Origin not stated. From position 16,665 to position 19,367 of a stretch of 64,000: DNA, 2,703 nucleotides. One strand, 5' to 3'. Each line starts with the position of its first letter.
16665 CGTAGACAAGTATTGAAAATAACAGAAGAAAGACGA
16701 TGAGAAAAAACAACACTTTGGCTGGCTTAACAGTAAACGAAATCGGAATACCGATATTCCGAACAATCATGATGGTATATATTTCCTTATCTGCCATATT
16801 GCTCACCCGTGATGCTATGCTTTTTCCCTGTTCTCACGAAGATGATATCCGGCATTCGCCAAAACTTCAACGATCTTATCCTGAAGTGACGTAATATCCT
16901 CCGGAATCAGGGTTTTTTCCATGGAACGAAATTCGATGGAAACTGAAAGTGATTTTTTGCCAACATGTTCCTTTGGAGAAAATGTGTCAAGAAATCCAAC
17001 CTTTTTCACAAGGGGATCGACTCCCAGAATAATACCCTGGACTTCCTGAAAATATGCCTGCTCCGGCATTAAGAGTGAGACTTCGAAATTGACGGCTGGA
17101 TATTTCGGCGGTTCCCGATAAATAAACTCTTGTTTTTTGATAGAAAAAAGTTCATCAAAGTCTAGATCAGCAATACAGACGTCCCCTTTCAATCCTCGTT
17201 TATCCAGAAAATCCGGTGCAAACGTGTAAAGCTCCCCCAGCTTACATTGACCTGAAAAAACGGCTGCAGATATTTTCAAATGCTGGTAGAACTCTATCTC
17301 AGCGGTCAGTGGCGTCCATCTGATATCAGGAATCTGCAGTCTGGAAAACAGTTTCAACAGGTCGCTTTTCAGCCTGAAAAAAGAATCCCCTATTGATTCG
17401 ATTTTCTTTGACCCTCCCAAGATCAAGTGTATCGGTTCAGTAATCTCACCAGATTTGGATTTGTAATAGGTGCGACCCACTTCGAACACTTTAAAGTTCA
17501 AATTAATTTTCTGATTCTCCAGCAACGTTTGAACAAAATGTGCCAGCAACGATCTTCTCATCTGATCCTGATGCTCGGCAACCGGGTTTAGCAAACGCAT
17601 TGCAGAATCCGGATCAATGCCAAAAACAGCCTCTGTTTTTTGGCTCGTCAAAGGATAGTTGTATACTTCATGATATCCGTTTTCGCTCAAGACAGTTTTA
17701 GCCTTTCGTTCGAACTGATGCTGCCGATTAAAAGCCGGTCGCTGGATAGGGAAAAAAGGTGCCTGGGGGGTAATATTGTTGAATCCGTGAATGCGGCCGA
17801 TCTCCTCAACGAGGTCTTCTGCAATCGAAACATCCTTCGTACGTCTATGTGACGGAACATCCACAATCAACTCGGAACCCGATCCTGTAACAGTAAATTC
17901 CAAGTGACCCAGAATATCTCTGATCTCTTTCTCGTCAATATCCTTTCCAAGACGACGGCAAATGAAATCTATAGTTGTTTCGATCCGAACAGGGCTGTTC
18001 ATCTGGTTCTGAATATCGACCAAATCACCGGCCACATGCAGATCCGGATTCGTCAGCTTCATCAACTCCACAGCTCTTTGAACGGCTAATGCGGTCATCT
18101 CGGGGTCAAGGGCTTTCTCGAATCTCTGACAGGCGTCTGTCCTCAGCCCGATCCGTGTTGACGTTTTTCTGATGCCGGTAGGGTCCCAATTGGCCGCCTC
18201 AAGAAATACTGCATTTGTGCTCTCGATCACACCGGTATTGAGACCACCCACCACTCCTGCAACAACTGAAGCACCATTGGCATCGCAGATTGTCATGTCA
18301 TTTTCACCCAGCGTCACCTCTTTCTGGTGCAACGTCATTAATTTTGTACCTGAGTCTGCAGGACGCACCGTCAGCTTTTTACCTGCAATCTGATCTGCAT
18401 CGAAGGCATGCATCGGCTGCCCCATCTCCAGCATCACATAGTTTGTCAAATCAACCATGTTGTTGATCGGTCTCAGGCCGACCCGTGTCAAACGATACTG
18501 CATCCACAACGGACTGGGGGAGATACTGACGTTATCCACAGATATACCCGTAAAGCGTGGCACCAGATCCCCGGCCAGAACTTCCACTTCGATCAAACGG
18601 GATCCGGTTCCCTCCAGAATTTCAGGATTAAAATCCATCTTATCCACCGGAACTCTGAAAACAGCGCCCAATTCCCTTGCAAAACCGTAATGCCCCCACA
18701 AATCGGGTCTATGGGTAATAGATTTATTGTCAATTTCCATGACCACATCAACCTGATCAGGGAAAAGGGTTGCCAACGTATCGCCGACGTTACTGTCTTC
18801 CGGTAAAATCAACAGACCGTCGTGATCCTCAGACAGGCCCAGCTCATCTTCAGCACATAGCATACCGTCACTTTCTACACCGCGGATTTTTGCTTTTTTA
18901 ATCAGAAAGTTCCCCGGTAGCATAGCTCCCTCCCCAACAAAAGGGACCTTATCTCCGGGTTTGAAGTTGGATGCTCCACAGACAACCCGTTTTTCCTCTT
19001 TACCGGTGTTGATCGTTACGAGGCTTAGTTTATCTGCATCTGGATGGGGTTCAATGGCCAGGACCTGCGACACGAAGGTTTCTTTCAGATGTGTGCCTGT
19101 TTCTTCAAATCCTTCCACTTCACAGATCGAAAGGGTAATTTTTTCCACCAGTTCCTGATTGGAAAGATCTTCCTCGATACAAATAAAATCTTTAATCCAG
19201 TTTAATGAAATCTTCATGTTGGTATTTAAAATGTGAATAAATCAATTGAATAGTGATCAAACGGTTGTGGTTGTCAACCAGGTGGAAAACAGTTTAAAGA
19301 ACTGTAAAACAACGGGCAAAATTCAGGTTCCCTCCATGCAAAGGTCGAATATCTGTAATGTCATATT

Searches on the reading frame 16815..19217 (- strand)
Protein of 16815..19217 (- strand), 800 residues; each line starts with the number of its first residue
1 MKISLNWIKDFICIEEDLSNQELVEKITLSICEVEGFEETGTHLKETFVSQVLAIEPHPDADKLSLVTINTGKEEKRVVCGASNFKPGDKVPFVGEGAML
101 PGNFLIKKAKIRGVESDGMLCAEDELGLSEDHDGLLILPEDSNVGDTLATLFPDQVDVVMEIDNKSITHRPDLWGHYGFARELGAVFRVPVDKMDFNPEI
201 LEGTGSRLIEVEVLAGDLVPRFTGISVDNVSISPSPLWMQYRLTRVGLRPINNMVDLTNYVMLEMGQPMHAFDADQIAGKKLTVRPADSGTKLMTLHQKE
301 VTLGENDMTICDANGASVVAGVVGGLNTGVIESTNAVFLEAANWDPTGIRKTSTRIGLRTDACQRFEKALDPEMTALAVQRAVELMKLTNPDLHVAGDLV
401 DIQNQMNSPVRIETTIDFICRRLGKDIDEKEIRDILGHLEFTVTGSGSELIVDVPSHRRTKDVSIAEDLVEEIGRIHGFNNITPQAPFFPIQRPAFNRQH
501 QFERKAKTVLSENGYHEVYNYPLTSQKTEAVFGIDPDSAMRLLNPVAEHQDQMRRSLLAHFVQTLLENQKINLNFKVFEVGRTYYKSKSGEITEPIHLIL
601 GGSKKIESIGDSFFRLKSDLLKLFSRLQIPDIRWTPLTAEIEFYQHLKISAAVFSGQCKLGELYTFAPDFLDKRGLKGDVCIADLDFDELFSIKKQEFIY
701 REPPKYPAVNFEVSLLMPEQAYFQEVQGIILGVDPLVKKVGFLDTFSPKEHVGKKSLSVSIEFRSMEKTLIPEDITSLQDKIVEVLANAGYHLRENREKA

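Call 28: search_protein_families(library=pfam, proteins=[window:16815-19217:-])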
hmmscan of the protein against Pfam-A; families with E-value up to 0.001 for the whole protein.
window:16815-19217:- (800 aa): 5 families
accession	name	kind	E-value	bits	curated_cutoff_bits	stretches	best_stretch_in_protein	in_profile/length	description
PF03483.22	B3_4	-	1.3e-60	204.4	29.3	1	219-387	2-170/174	B3/4 domain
PF17759.6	tRNA_synthFbeta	-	2.5e-29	102.7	22.4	1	482-687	1-214/214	Phenylalanyl tRNA synthetase beta chain CLM domain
PF01588.26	tRNA_bind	-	2e-20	73.1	27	1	49-146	3-95/96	Putative tRNA binding domain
PF03484.21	B5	-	4.4e-16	59.3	28.6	1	412-479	1-67/67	tRNA synthetase B5 domain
PF03147.19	FDX-ACB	-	3.5e-13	50.2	31.1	1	704-794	1-94/94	Ferredoxin-fold anticodon binding domain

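Call 52: list_cluster_members(proteins=[window:16815-19217:-, window:50781-52778:+])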
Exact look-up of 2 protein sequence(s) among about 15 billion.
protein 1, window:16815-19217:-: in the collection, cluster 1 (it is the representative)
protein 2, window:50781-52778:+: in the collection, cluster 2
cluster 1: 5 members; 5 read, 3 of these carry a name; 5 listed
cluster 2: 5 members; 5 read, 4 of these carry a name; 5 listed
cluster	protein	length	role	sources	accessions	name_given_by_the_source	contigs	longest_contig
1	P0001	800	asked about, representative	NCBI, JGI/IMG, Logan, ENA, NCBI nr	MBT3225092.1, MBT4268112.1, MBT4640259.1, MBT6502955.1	MAG: phenylalanine--tRNA ligase subunit beta [Deltaproteobacteria bacterium] | phenylalanyl-tRNA synthetase beta chain | phenylalanine--tRNA ligase subunit beta [Deltaproteobacteria bacterium]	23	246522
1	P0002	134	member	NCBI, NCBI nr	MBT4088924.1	MAG: hypothetical protein HOE30_10555, partial [Deltaproteobacteria bacterium] | hypothetical protein [Deltaproteobacteria bacterium]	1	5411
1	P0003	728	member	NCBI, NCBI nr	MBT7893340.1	MAG: phenylalanine--tRNA ligase subunit beta, partial [Deltaproteobacteria bacterium] | phenylalanine--tRNA ligase subunit beta [Deltaproteobacteria bacterium]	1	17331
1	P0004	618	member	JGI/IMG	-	-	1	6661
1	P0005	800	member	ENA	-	-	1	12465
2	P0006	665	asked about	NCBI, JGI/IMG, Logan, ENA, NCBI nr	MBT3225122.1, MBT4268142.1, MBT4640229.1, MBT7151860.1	MAG: NAD-dependent DNA ligase LigA [Deltaproteobacteria bacterium] | DNA ligase (NAD+) | NAD-dependent DNA ligase LigA [Deltaproteobacteria bacterium]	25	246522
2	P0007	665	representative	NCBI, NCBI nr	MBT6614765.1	MAG: NAD-dependent DNA ligase LigA [Deltaproteobacteria bacterium] | NAD-dependent DNA ligase LigA [Deltaproteobacteria bacterium]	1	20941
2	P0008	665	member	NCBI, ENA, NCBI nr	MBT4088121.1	MAG: NAD-dependent DNA ligase LigA [Deltaproteobacteria bacterium] | NAD-dependent DNA ligase LigA [Deltaproteobacteria bacterium]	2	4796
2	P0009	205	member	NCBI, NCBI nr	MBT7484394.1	NAD-dependent DNA ligase LigA, partial [Candidatus Peregrinibacteria bacterium] | NAD-dependent DNA ligase LigA [Candidatus Peregrinibacteria bacterium]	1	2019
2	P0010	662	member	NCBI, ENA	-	-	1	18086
